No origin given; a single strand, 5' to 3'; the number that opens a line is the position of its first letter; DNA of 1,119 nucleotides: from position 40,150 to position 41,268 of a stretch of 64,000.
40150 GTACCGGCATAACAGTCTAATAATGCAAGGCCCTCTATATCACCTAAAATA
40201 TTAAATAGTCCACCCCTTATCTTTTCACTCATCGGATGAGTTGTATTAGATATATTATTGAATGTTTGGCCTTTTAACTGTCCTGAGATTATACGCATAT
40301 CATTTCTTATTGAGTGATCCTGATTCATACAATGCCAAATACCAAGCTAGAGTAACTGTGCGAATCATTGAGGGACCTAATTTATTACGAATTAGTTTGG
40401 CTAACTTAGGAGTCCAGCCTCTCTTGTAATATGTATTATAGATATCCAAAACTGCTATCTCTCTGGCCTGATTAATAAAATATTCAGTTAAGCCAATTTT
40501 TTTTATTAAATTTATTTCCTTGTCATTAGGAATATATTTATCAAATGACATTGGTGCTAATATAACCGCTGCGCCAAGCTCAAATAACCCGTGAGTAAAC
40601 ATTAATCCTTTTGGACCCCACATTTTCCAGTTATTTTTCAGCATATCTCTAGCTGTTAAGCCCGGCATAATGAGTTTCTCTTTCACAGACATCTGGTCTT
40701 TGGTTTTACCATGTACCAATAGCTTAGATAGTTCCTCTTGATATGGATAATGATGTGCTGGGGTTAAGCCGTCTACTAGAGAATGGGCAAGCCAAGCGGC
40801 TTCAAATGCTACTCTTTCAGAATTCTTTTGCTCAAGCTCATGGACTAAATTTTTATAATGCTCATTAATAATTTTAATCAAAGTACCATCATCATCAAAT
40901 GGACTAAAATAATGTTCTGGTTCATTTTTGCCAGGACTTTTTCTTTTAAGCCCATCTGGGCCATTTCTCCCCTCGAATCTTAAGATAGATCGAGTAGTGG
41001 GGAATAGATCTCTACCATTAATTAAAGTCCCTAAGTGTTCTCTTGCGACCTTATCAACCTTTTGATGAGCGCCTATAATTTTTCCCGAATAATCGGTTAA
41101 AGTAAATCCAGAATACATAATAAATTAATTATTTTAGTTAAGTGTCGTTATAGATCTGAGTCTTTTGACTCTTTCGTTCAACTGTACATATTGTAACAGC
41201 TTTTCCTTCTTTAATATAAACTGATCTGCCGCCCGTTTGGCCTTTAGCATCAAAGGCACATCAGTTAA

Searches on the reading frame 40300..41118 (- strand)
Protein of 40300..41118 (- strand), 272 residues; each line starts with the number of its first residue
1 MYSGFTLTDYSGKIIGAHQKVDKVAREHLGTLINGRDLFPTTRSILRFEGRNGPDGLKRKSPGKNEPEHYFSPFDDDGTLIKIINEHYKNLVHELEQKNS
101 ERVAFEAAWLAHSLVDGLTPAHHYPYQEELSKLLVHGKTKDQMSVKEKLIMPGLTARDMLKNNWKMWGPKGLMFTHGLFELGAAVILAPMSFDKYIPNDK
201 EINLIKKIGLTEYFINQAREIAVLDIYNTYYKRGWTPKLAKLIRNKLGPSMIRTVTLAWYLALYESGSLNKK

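Call 7: search_protein_families(library=pfam, proteins=[window:40300-41118:-])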
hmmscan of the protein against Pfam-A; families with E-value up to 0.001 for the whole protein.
window:40300-41118:- (272 aa): 1 family
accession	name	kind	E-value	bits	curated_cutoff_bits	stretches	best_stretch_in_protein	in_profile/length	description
PF00882.24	Zn_dep_PLPC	-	0.00036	20.9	26.8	1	82-197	55-128/167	Zinc dependent phospholipase C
